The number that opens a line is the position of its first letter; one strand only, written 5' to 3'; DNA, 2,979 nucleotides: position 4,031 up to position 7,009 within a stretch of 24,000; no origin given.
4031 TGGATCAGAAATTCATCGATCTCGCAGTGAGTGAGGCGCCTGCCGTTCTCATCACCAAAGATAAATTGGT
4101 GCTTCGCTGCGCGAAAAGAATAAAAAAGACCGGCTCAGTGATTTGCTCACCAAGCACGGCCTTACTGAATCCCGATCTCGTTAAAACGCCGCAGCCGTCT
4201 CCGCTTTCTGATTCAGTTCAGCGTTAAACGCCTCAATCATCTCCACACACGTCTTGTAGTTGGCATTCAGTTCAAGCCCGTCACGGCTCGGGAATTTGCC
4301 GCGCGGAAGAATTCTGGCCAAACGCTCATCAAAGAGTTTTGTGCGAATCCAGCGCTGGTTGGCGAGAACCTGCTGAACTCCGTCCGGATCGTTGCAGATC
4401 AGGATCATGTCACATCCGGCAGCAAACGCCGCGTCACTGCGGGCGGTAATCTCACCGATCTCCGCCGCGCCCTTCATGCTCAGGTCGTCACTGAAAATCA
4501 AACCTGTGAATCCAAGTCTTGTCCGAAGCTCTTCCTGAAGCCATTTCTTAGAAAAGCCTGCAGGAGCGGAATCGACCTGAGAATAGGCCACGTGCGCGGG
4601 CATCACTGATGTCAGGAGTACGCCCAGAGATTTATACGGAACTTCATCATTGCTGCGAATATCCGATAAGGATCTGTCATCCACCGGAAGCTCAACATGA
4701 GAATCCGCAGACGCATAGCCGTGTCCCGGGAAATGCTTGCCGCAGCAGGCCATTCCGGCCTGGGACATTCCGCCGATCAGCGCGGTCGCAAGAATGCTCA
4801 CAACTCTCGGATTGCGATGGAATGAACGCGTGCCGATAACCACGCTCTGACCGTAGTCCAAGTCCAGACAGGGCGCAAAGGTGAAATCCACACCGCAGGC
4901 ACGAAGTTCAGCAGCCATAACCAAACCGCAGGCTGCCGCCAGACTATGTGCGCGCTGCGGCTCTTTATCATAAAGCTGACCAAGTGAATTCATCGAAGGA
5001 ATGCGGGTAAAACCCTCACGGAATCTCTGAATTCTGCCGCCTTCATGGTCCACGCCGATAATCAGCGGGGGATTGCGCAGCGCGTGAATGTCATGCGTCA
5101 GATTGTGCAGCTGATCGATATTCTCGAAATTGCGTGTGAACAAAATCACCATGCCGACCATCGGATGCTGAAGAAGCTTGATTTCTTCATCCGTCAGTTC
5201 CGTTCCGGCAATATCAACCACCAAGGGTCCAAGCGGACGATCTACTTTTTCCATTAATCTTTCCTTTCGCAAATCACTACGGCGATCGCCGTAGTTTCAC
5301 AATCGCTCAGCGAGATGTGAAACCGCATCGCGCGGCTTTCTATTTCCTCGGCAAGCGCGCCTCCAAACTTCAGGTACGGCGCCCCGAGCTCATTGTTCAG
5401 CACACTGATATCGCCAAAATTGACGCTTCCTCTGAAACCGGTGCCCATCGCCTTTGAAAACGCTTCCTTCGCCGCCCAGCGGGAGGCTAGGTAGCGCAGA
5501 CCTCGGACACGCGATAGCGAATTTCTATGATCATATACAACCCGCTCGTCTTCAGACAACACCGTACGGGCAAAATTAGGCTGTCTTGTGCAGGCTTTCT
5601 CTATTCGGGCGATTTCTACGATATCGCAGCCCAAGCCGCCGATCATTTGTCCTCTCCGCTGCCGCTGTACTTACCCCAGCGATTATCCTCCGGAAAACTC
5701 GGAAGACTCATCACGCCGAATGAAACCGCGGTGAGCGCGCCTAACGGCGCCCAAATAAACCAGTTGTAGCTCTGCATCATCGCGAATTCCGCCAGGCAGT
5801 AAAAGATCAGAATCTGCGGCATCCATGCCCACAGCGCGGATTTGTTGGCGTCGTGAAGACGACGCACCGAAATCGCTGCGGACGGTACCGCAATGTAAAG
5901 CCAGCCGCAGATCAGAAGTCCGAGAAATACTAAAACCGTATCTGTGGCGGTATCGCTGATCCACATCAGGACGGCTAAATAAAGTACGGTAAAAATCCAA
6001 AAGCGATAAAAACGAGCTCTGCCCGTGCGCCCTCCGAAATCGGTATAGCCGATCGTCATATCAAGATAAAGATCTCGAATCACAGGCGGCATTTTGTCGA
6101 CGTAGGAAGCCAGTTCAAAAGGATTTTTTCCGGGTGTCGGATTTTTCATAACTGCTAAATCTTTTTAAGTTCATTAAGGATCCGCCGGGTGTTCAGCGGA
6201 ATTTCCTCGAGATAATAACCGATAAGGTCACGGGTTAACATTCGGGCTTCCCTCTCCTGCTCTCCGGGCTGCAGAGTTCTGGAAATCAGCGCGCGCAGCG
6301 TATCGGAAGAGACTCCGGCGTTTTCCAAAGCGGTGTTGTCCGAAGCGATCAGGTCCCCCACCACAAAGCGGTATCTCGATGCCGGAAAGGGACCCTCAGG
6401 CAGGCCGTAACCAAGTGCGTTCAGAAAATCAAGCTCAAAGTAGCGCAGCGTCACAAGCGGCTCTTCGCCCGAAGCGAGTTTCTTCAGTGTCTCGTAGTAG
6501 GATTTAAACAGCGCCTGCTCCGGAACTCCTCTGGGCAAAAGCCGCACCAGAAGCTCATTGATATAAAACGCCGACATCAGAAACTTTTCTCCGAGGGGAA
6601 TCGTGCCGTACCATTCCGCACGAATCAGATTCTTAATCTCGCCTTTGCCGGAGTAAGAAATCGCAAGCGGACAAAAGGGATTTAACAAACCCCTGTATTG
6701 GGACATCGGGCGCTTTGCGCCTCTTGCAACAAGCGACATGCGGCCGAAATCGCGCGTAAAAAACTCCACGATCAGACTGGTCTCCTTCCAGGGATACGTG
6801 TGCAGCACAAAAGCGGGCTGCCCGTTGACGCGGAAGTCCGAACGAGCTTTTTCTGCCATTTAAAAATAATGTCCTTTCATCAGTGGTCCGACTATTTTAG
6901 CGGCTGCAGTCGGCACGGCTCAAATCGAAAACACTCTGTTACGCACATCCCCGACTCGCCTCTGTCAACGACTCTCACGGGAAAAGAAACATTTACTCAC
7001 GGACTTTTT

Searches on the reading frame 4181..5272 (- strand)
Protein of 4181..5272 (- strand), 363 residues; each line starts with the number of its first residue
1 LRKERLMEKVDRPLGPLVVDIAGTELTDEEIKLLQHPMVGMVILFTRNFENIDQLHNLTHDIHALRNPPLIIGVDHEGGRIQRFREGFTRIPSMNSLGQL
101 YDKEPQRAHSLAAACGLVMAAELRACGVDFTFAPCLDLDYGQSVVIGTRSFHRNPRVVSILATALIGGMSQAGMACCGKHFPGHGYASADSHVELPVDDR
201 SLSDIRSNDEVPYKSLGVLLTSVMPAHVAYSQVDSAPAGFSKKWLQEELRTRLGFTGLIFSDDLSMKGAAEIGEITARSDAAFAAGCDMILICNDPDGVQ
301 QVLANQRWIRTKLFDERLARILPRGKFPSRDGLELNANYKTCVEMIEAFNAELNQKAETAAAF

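Call 4: search_protein_families(library=pfam, proteins=[window:4181-5272:-])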
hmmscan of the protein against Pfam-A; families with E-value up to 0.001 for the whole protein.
window:4181-5272:- (363 aa): 1 family
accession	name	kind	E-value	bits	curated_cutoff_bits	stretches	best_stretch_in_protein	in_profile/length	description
PF00933.27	Glyco_hydro_3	-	6.2e-78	262.8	27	1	25-322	15-314/316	Glycosyl hydrolase family 3 N terminal domain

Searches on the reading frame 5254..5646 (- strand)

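Call 4: search_protein_families(library=pfam, proteins=[window:5254-5646:-])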
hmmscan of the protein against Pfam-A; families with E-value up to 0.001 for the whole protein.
window:5254-5646:- (130 aa): 1 family
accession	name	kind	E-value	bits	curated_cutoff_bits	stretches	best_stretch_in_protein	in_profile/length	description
PF01648.25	ACPS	-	7.7e-19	68.2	25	1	4-101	1-91/111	4'-phosphopantetheinyl transferase superfamily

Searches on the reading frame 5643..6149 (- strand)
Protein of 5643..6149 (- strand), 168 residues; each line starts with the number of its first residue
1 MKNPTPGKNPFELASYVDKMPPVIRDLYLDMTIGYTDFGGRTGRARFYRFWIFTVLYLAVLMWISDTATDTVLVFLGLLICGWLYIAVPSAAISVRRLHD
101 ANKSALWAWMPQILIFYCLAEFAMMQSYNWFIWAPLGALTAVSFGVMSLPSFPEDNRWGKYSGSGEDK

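Call 4: search_protein_families(library=pfam, proteins=[window:5643-6149:-])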
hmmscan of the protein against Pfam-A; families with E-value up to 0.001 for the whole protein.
window:5643-6149:- (168 aa): 1 family
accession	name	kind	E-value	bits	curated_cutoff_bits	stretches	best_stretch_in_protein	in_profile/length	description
PF05656.20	DUF805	-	1.9e-15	57.7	25.7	1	35-160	1-111/111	Protein of unknown function (DUF805)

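Call 49: search_protein_families(library=ncbifam, proteins=[window:5643-6149:-], max_evalue=0.01)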
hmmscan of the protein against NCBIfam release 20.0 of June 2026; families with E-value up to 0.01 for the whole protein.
window:5643-6149:- (168 aa): 0 families

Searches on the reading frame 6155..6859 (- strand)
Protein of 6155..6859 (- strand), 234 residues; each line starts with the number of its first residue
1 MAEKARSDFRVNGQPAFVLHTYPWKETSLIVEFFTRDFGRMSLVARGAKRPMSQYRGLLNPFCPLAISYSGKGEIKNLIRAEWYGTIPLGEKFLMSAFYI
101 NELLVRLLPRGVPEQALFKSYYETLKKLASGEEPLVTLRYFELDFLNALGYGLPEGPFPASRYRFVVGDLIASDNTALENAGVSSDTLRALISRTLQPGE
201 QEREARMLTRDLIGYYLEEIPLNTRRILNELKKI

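Call 4: search_protein_families(library=pfam, proteins=[window:6155-6859:-])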
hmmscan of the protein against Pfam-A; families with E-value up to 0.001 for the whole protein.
window:6155-6859:- (234 aa): 2 families
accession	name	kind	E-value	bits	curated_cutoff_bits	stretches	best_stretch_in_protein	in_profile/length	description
PF11967.14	RecO_N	-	4.3e-20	72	27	1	14-84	6-77/80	Recombination protein O N terminal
PF02565.21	RecO_C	-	8.7e-14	52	22.1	1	95-153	8-66/157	Recombination protein O C terminal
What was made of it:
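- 6155..6859 (-): recO (234 aa), followed by DUF805, acpS and nagZ. Pfam RecO_N + RecO_C (call 4).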

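Call 18: find_encoding_contigs(protein=window:6155-6859:-, flank=8000, max_places=10)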
Protein window:6155-6859:- (234 aa): 24 contigs read that carry it; 10 places shown.
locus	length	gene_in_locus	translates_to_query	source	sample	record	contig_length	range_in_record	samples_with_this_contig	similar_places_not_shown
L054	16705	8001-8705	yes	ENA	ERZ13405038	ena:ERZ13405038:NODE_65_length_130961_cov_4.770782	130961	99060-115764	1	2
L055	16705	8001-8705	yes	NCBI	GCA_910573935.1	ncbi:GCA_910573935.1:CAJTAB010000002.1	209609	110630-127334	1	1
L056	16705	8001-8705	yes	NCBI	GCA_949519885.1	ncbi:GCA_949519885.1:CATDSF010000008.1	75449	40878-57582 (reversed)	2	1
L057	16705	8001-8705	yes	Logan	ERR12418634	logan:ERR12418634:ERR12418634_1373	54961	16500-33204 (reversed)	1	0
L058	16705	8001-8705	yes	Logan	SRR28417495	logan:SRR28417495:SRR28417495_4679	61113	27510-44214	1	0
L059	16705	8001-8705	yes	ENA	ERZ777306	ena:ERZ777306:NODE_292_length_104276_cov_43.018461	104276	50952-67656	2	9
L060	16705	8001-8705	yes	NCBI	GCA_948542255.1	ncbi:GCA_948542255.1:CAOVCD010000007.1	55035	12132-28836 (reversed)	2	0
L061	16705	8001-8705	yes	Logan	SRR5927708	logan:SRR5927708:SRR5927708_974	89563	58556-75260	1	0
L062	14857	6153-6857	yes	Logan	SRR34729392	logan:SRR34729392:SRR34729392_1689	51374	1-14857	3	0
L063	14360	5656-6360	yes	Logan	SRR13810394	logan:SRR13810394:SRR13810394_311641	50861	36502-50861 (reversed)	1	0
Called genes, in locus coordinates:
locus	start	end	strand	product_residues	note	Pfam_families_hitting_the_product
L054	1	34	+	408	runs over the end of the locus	PF00109:ketoacyl-synt, PF02801:Ketoacyl-synt_C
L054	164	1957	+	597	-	PF00009:GTP_EFTU, PF00071:Ras (weak), PF03144:GTP_EFTU_D2, PF00679:EFG_C, PF06421:LepA_C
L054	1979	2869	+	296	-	PF10502:Peptidase_S26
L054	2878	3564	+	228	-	PF22935:RM44_endonuclase (faint), PF14622:Ribonucleas_3_3, PF00636:Ribonuclease_3, PF00035:dsrm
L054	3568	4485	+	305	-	PF03193:RsgA_GTPase (weak), PF00350:Dynamin_N (weak), PF01926:MMR_HSR1, PF02421:FeoB_N, PF04548:AIG1 (weak), PF00009:GTP_EFTU, PF07650:KH_2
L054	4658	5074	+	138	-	-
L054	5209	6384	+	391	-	PF03417:AAT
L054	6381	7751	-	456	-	PF00375:SDF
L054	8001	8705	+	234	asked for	PF11967:RecO_N, PF02565:RecO_C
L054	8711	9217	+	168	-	PF05656:DUF805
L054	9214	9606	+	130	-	PF01648:ACPS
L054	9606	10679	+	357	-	PF00933:Glyco_hydro_3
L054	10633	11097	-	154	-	PF13470:PIN_3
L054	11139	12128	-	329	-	PF00056:Ldh_1_N, PF02866:Ldh_1_C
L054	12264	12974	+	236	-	PF12974:Phosphonate-bd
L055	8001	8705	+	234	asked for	PF11967:RecO_N, PF02565:RecO_C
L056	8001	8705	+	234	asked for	PF11967:RecO_N, PF02565:RecO_C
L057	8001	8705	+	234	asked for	PF11967:RecO_N, PF02565:RecO_C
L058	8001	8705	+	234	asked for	PF11967:RecO_N, PF02565:RecO_C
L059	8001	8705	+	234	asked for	PF11967:RecO_N, PF02565:RecO_C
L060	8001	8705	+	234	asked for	PF11967:RecO_N, PF02565:RecO_C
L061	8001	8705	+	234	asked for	PF11967:RecO_N, PF02565:RecO_C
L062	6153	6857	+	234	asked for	PF11967:RecO_N, PF02565:RecO_C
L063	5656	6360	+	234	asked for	PF11967:RecO_N, PF02565:RecO_C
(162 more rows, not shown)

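Call 21: find_homologous_proteins(query=window:6155-6859:-, max_evalue=1e-40)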
Query window:6155-6859:- (234 aa): 2194 proteins with E <= 1e-40 among 4957 candidates; the best 120 are listed.
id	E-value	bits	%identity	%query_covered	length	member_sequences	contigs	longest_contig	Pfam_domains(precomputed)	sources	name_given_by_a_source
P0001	4.3e-149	513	99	100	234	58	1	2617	PF11967.15,PF02565.22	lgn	-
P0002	4.8e-115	401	77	100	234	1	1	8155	PF11967.15,PF02565.22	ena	-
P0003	2.0e-113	396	76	100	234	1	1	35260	PF11967.15,PF02565.22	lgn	-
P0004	2.2e-111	389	73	100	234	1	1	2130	PF11967.15,PF02565.22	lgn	-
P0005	4.9e-111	388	74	100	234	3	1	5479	PF11967.15,PF02565.22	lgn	-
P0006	1.3e-110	387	74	100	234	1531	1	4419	PF11967.15,PF02565.22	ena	-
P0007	8.1e-102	358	70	100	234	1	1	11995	PF11967.15,PF02565.22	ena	-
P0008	2.1e-96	340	68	100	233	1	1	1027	PF11967.15,PF02565.22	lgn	-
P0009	2.9e-85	304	62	98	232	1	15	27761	PF11967.15,PF02565.22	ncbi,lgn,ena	-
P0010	1.1e-83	299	62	93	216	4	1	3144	PF11967.15,PF02565.22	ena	-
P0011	4.2e-82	293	59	96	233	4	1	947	PF11967.15,PF02565.22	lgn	-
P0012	7.1e-81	289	57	100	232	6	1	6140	PF11967.15,PF02565.22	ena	-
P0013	2.4e-80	288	58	100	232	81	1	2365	PF11967.15,PF02565.22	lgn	-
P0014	1.5e-79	285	58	100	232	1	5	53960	PF11967.15,PF02565.22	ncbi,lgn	-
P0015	4.5e-75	270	56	100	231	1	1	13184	PF11967.15,PF02565.22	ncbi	-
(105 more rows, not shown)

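Call 23: find_encoding_contigs(protein=P0003, flank=10000, max_places=3)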
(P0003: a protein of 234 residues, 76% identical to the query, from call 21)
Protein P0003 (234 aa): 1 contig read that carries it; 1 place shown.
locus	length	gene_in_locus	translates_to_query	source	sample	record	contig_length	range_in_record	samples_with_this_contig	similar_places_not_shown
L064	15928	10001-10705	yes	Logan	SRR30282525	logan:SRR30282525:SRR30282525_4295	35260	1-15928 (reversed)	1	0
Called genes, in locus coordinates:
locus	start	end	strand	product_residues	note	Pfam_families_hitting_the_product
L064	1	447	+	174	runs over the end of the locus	PF02620:YceD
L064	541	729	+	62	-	PF01783:Ribosomal_L32p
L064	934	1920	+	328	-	PF00108:Thiolase_N, PF08545:ACP_syn_III, PF08541:ACP_syn_III_C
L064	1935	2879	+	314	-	PF00698:Acyl_transf_1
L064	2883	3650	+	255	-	PF00106:adh_short, PF08659:KR, PF13561:adh_short_C2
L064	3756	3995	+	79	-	PF14573:PP-binding_2 (weak), PF23297:ACP_SdgA_C (weak), PF00550:PP-binding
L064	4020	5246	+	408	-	PF00109:ketoacyl-synt, PF02801:Ketoacyl-synt_C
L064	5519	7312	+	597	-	PF00009:GTP_EFTU, PF00071:Ras (weak), PF03144:GTP_EFTU_D2, PF00679:EFG_C, PF06421:LepA_C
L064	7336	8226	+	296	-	PF10502:Peptidase_S26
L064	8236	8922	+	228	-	PF22935:RM44_endonuclase (faint), PF14622:Ribonucleas_3_3, PF00636:Ribonuclease_3, PF00035:dsrm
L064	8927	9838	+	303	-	PF03193:RsgA_GTPase (weak), PF00009:GTP_EFTU, PF00350:Dynamin_N (weak), PF01926:MMR_HSR1, PF02421:FeoB_N, PF04548:AIG1, PF07650:KH_2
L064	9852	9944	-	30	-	-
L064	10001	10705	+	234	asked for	PF11967:RecO_N, PF02565:RecO_C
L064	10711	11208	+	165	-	PF05656:DUF805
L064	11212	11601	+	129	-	PF01648:ACPS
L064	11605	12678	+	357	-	PF00933:Glyco_hydro_3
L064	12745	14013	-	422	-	PF13173:AAA_14, PF13635:DUF4143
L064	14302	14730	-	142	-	PF13470:PIN_3, PF16289:PIN_12 (weak)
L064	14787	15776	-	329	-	PF00056:Ldh_1_N, PF02866:Ldh_1_C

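Call 24: find_encoding_contigs(protein=P0002, flank=10000, max_places=3)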
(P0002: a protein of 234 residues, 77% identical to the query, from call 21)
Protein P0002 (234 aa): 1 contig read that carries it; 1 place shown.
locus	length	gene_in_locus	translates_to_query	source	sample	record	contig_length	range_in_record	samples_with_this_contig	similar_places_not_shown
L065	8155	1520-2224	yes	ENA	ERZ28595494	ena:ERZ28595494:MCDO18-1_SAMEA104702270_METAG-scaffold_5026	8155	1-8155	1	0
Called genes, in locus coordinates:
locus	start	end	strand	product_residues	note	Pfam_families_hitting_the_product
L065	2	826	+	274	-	?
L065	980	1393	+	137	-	-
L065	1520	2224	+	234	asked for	PF11967:RecO_N, PF02565:RecO_C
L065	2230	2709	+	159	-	PF05656:DUF805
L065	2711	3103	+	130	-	PF01648:ACPS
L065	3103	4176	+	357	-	PF00933:Glyco_hydro_3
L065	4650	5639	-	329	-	PF00056:Ldh_1_N, PF02866:Ldh_1_C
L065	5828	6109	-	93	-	-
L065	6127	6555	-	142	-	-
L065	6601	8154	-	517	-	?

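Call 25: find_encoding_contigs(protein=P0007, flank=10000, max_places=3)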
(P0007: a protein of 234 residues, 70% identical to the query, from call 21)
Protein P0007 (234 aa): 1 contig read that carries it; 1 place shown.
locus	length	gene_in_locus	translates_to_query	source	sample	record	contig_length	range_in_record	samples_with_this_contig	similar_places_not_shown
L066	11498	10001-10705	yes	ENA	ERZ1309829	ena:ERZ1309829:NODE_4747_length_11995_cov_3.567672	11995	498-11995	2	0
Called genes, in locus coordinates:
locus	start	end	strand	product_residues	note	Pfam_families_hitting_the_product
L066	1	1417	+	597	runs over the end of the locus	PF00009:GTP_EFTU, PF00071:Ras (weak), PF03144:GTP_EFTU_D2, PF00679:EFG_C, PF06421:LepA_C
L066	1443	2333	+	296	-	PF10502:Peptidase_S26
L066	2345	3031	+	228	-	PF22935:RM44_endonuclase (faint), PF14622:Ribonucleas_3_3, PF00636:Ribonuclease_3, PF00035:dsrm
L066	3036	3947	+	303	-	PF03193:RsgA_GTPase (weak), PF00009:GTP_EFTU, PF00350:Dynamin_N (weak), PF01926:MMR_HSR1, PF02421:FeoB_N, PF04548:AIG1, PF07650:KH_2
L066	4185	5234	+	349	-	PF04015:DUF362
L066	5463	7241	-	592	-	PF04205:FMN_bind, PF03486:HI0933_like (faint), PF07992:Pyr_redox_2 (weak), PF00890:FAD_binding_2, PF01266:DAO (weak), PF12831:FAD_oxidored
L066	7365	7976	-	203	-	PF00072:Response_reg, PF00196:GerE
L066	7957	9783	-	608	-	PF12974:Phosphonate-bd, PF02518:HATPase_c, PF14501:HATPase_c_5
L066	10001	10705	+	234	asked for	PF11967:RecO_N, PF02565:RecO_C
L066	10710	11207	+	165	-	PF05656:DUF805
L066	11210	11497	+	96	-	?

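Call 26: find_encoding_contigs(protein=P0006, flank=10000, max_places=4)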
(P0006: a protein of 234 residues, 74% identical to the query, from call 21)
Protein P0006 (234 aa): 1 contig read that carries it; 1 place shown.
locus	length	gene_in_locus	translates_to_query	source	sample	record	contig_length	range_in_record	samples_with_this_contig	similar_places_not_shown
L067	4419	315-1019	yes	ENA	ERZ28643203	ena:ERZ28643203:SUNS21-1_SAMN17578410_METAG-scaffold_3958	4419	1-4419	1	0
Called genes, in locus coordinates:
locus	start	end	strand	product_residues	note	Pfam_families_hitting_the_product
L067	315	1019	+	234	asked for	PF11967:RecO_N, PF02565:RecO_C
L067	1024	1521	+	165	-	PF05656:DUF805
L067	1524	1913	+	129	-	PF01648:ACPS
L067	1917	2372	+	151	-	-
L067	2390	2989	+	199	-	PF00933:Glyco_hydro_3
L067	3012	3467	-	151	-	-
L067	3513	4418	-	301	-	PF00056:Ldh_1_N, PF02866:Ldh_1_C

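Call 90: find_encoding_contigs(protein=P0005, flank=6000, max_places=3)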
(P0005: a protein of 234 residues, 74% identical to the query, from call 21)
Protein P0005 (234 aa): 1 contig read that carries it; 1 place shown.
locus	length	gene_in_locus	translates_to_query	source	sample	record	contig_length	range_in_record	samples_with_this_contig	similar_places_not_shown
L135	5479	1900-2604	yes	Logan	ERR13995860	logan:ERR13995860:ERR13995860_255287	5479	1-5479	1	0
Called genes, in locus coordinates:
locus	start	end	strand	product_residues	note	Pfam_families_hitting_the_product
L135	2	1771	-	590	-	?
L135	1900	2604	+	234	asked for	PF11967:RecO_N, PF02565:RecO_C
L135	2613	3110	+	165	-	PF05656:DUF805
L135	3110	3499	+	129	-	PF01648:ACPS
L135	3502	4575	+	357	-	PF00933:Glyco_hydro_3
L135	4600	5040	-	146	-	PF13470:PIN_3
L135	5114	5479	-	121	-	?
